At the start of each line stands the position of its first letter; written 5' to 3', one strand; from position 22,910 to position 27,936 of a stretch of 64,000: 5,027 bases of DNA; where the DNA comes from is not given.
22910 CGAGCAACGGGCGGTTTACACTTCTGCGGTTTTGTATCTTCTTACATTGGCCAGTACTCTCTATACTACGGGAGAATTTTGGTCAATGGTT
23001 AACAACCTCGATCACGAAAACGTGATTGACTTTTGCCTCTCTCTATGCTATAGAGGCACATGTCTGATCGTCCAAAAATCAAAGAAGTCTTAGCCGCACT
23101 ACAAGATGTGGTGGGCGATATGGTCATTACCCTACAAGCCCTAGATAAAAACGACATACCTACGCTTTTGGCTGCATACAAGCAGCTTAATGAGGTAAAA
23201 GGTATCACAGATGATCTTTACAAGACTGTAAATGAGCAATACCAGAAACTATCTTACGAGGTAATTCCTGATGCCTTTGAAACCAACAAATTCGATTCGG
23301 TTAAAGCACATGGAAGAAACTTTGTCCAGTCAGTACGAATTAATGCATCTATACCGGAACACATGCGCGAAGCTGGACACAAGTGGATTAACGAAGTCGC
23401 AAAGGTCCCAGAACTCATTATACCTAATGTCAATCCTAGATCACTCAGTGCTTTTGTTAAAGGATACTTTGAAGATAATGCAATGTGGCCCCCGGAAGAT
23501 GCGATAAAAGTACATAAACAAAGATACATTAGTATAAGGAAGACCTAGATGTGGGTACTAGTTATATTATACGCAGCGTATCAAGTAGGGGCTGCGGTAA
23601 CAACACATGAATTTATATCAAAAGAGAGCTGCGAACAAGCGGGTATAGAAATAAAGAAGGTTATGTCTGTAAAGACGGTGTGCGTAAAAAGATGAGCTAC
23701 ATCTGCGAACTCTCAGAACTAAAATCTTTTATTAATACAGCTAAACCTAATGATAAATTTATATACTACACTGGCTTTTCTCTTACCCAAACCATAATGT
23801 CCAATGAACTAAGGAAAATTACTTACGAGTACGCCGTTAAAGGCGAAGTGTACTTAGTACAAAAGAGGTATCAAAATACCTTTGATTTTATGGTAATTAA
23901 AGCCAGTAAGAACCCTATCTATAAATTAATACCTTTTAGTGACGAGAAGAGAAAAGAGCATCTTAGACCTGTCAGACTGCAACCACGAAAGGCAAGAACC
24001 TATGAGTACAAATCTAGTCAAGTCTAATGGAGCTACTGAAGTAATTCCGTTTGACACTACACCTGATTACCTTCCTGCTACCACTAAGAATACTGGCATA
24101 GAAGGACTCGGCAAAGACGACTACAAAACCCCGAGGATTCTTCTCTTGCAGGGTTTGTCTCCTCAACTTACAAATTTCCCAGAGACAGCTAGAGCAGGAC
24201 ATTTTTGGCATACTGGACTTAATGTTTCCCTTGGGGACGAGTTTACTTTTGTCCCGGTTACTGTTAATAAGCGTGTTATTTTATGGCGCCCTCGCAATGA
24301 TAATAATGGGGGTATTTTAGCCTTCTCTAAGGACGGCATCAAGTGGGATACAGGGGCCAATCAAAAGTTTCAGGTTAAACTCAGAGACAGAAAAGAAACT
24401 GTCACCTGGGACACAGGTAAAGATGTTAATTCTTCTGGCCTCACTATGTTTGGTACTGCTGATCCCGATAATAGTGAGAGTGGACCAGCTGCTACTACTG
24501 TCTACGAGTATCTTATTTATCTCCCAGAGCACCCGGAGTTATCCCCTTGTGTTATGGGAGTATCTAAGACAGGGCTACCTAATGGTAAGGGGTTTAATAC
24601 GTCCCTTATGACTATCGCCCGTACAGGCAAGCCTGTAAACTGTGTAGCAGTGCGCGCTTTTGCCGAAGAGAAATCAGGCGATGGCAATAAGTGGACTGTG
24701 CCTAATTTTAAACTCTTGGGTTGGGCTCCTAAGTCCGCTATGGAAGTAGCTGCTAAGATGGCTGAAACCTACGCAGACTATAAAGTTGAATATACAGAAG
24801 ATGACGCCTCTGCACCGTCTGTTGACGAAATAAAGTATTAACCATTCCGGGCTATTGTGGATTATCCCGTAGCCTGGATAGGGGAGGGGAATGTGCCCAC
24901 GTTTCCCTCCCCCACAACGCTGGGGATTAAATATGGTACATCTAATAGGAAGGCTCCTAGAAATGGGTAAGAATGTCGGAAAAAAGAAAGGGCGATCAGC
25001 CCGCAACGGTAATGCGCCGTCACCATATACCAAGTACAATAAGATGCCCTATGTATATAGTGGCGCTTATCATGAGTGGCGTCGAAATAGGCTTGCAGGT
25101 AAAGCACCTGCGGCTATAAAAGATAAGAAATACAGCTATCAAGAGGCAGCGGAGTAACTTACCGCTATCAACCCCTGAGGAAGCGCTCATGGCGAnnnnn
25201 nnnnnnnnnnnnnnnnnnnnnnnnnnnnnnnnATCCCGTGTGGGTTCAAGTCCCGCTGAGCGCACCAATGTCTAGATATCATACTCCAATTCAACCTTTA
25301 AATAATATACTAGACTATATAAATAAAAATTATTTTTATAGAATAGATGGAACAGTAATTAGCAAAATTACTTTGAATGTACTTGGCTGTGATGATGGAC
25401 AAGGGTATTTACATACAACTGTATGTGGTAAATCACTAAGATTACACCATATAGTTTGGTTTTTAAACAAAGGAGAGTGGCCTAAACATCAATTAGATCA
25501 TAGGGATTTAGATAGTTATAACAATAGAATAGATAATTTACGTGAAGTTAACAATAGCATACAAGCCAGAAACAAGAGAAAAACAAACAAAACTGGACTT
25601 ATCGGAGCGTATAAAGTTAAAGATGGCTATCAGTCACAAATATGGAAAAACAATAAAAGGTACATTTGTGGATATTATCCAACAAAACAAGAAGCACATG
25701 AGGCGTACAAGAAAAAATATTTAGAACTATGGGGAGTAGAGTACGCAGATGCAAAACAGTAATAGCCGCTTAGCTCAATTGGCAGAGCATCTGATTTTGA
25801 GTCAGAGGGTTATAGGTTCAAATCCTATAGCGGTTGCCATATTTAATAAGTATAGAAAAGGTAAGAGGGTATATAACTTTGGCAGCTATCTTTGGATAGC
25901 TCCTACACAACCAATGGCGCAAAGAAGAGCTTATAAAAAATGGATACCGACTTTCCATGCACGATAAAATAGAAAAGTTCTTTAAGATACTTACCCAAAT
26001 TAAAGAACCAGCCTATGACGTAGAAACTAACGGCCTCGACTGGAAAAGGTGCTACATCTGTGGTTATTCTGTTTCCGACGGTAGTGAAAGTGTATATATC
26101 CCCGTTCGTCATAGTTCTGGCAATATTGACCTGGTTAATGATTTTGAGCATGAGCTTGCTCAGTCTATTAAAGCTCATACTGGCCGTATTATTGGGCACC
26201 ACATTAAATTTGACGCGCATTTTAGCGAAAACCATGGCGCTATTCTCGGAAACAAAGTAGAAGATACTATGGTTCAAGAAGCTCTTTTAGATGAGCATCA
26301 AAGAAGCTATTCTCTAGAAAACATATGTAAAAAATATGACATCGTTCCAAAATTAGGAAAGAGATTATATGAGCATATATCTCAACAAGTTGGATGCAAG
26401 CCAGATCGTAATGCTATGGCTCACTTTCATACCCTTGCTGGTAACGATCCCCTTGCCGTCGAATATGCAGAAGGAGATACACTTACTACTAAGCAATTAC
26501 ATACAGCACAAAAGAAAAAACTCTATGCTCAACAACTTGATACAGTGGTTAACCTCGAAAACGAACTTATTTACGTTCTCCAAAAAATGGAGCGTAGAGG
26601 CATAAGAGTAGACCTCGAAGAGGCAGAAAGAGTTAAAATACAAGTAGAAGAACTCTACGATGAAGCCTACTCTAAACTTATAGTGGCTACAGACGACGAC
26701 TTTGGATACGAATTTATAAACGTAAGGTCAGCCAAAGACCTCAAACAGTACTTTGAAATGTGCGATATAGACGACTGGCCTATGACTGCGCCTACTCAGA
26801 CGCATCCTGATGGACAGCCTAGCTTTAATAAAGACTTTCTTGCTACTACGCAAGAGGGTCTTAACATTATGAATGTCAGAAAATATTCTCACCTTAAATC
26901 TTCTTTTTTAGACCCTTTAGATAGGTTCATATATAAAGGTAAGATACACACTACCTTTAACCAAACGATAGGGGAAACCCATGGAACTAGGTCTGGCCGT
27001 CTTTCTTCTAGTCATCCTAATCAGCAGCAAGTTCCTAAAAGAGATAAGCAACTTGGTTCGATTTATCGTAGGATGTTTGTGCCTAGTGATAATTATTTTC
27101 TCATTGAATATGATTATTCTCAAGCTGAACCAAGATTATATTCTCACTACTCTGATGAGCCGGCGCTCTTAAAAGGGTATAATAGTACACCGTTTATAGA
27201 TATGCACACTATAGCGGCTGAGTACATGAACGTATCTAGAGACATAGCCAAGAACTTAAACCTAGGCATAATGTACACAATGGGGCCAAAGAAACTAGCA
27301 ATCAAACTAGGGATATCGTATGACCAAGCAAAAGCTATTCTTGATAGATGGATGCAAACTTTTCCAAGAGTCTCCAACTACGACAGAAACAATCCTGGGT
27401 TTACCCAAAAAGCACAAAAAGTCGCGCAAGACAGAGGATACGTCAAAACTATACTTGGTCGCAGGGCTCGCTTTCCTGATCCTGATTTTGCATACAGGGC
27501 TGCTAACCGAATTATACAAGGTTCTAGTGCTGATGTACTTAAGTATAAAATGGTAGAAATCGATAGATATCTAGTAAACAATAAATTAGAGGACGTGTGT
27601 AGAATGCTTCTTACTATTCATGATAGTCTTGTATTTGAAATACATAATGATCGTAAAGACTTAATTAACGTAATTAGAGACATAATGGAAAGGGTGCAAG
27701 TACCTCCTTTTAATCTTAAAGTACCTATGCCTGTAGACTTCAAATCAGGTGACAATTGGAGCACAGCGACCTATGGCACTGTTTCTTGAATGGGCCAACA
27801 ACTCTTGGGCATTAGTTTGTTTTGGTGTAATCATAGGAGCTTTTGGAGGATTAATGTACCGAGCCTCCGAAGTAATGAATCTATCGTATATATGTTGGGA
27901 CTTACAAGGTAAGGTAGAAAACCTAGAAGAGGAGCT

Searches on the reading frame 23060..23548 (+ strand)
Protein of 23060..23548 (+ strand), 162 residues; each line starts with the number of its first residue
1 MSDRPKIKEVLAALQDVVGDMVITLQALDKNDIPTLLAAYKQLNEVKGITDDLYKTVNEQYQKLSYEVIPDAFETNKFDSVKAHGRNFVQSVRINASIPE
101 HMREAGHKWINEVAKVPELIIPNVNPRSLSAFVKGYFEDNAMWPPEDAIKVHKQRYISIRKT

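Call 14: search_protein_families(library=pfam, proteins=[window:23060-23548:+], max_evalue=0.01)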
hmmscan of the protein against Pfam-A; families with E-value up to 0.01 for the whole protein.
window:23060-23548:+ (162 aa): 2 families
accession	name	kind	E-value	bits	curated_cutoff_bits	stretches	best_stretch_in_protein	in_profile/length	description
PF23984.1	DUF7307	-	9e-19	68.1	27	1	35-161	4-129/129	Pam3 gp33-like protein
PF20537.3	DUF6752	-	0.0023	18.1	27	1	11-42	22-53/55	Domain of unknown function (DUF6752)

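Call 87: search_protein_families(library=phrogs, proteins=[window:23060-23545:+], max_evalue=0.001)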
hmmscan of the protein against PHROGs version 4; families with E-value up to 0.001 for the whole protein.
window:23060-23545:+ (162 aa): 1 family
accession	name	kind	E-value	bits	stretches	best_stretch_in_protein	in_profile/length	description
phrog_2378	-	unknown function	3e-08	34.6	0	30-112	22-108/189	-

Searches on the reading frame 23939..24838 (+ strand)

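Call 87: search_protein_families(library=phrogs, proteins=[window:23939-24838:+], max_evalue=0.001)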
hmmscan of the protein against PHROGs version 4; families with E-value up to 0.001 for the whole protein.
window:23939-24838:+ (300 aa): 1 family
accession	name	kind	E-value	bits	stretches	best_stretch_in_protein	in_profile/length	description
phrog_2402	-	unknown function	1.8e-17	64.8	1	40-289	28-271/292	-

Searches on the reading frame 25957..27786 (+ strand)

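Call 87: search_protein_families(library=phrogs, proteins=[window:25957-27786:+], max_evalue=0.001)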
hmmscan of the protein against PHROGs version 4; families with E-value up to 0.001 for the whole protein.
window:25957-27786:+ (610 aa): 9 families
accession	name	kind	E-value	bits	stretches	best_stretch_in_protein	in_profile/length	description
phrog_17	-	DNA, RNA and nucleotide metabolism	2e-117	394.9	1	7-602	663-1231/1445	DNA polymerase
phrog_2573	-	DNA, RNA and nucleotide metabolism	1.5e-24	87.8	1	372-601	7-274/336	DNA polymerase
phrog_15971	-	DNA, RNA and nucleotide metabolism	3e-23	83.6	1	326-603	120-374/376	DNA polymerase I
phrog_5995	-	DNA, RNA and nucleotide metabolism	5.6e-23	82.7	1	437-601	3-175/236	DNA polymerase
phrog_12241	-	DNA, RNA and nucleotide metabolism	4.4e-22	79.7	2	18-253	130-372/502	DNA polymerase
phrog_10285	-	DNA, RNA and nucleotide metabolism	2.4e-13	50.8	2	355-508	31-207/321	DNA polymerase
phrog_23226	-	DNA, RNA and nucleotide metabolism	1.3e-08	34.8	0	427-566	417-551/611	DNA polymerase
phrog_9565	-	unknown function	0.00013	22.7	0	105-138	9-42/64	-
phrog_192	-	DNA, RNA and nucleotide metabolism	0.00014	22.3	0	69-131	183-248/397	DNA polymerase exonuclease subunit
